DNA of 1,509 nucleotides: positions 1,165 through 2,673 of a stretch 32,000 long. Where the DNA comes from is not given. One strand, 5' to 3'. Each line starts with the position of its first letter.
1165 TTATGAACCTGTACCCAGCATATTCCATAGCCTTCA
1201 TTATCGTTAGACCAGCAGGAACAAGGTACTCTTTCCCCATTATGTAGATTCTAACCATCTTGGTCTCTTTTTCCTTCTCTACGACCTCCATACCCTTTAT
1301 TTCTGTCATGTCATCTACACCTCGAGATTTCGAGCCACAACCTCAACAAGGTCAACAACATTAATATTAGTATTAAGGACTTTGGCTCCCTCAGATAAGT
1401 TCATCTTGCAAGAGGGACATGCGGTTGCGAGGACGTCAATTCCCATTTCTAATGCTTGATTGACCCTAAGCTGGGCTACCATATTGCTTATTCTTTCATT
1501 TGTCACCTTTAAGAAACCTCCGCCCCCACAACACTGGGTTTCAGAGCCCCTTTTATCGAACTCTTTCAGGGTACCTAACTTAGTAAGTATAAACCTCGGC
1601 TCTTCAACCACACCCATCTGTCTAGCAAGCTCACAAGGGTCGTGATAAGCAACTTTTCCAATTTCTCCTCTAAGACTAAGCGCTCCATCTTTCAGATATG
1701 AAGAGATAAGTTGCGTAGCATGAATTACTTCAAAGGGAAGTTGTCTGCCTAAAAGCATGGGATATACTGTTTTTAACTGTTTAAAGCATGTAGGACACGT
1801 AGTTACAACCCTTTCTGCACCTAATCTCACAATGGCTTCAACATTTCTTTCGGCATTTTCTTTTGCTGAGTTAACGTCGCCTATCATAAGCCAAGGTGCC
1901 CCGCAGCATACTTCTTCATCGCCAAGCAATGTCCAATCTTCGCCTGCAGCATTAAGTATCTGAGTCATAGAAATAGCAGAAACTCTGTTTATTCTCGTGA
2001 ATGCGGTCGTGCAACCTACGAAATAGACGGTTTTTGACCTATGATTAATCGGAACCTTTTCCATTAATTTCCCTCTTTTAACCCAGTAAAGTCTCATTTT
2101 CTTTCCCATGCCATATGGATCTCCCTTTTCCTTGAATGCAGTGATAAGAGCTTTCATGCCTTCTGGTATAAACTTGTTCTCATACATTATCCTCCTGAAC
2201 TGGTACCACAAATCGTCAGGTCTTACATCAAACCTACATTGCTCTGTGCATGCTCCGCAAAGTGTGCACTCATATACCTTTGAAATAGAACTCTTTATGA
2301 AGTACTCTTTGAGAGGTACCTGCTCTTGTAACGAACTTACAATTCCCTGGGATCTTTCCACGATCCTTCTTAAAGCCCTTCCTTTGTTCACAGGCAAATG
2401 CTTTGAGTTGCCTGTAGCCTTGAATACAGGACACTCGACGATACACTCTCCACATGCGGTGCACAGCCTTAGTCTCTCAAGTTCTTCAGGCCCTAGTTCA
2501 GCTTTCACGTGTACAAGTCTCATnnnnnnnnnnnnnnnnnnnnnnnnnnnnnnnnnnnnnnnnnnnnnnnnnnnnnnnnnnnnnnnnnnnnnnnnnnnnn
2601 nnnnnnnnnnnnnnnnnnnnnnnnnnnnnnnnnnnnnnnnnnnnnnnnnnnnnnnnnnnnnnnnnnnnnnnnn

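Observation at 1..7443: Eight-gene operon joining a complete HdrABC-MvhD module to a split fumarate-reductase/Tfr-like flavoenzyme, with no hydrogenase partner in view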

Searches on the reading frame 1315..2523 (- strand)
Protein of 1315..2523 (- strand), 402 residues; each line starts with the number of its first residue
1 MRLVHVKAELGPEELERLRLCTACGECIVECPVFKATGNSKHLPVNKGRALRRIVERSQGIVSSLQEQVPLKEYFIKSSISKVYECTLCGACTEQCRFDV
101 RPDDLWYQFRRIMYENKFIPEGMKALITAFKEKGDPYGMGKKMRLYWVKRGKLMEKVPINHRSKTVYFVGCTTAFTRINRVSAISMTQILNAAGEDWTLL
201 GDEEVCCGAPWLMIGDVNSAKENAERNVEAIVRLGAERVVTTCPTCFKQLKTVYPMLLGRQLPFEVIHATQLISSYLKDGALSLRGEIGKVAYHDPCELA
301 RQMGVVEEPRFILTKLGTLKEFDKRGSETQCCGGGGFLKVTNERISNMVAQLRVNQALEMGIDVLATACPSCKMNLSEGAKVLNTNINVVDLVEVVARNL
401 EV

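Call 5: search_protein_families(library=pfam, proteins=[window:1315-2523:-], max_evalue=0.01)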
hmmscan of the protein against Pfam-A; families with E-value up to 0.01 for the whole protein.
window:1315-2523:- (402 aa): 6 families
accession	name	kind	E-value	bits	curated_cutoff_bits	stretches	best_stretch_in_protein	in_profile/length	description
PF02754.22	CCG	-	6.2e-27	94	20.6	2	291-376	1-84/85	Cysteine-rich domain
PF13183.11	Fer4_8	-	2.4e-10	41.2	27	1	19-99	3-67/68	4Fe-4S dicluster domain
PF13237.11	Fer4_10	-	2e-06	28.1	25.5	1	19-96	7-52/53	4Fe-4S dicluster domain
PF13534.11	Fer4_17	-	1.8e-05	25.6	22.2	1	21-97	2-57/61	4Fe-4S dicluster domain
PF00037.32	Fer4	-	0.00036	20.7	21.1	0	20-33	7-20/24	4Fe-4S binding domain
PF13187.11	Fer4_9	-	0.0042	17.5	27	0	21-97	2-48/52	4Fe-4S dicluster domain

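Call 8: search_protein_families(library=ncbifam, proteins=[window:1315-2523:-], max_evalue=0.001)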
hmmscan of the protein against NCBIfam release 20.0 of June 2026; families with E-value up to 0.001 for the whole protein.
window:1315-2523:- (402 aa): 15 families
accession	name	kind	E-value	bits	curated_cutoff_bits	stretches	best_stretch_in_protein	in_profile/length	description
NF004898.0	PRK06259.1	equivalog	3.7e-44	151.2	385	1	13-398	128-486/488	fumarate reductase (CoM/CoB) subunit TfrB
NF045670.1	quin_L_LdhH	equivalog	6e-40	137.2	800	1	156-396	461-705/706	L-lactate dehydrogenase (quinone) large subunit LdhH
NF008369.0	PRK11168.1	equivalog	3.2e-28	98.7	278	1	141-382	148-386/401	anaerobic glycerol-3-phosphate dehydrogenase subunit C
NF045663.1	diclust_near_Sec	equivalog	6.6e-27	93.9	530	1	78-381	354-623/759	pyridine nucleotide-disulfide oxidoreductase/dicluster-binding protein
NF045796.1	DsrK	equivalog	3.1e-25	88.7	400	1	19-378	50-418/453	sulfate reduction electron transfer complex DsrMKJOP subunit DsrK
TIGR03379.1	glycerol3P_GlpC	equivalog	3.7e-20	72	279.9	1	158-382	157-383/397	anaerobic glycerol-3-phosphate dehydrogenase subunit GlpC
NF045711.1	sulf_resp_HmcF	equivalog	3.9e-19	68.8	750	1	18-378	59-427/457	sulfate respiration complex iron-sulfur protein HmcF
NF045724.1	ferredox_TmcB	equivalog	5.7e-19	68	735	1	18-397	40-425/430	electron transfer complex ferredoxin TmcB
NF008434.0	PRK11274.1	equivalog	1.2e-13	50.8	333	1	157-394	162-401/409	glycolate oxidase subunit GlcF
TIGR00273.1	TIGR00273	equivalog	3.3e-09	36.1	444.8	1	15-157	289-419/432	LutB/LldF family L-lactate oxidation iron-sulfur protein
TIGR03288.1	CoB_CoM_SS_B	equivalog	6.7e-09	35.4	345.15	1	327-384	188-245/290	CoB--CoM heterodisulfide reductase subunit B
NF041780.1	hetero_SS_HdrB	equivalog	1.6e-06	27.6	450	1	290-388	169-263/304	ferredoxin:CoB-CoM heterodisulfide reductase subunit HdrB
NF042965.1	MFR_anch_SdhE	equivalog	3e-05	23.7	500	0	178-251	161-233/282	8-methylmenaquinol:fumarate reductase membrane anchor subunit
NF038018.1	qmoC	equivalog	0.00018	21.1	300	0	81-129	59-107/360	quinone-interacting membrane-bound oxidoreductase complex subunit QmoC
NF009226.0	PRK12576.1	equivalog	0.00034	20.1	344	1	13-111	145-235/317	succinate dehydrogenase/fumarate reductase iron-sulfur subunit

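Call 37: search_solved_structures(query=window:1315-2523:-, max_evalue=0.001)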
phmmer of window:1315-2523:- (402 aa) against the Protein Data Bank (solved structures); distinct sequences matched with E-value up to 0.001: 5.
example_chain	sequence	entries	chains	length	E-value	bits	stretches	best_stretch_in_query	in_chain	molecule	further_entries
9ojn_A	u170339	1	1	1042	3.2e-36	128.3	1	83-389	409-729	Iron-sulfur-binding reductase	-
5odc_B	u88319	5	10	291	4.8e-09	38.9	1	184-275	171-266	Heterodisulfide reductase, subunit B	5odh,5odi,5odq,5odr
9sfi_C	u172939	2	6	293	1.7e-08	37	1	184-273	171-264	H(2)/formate:CoB-CoM heterodisulfide,ferredoxin reductase subunit B2 | Heterodisulfide reductase subunit B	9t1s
8rvv_B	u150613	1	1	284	0.00018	23.8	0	327-380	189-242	H(2):CoB-CoM heterodisulfide,ferredoxin reductase subunit B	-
8rvu_b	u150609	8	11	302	0.00022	23.5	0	328-380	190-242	H(2):CoB-CoM heterodisulfide,ferredoxin reductase subunit B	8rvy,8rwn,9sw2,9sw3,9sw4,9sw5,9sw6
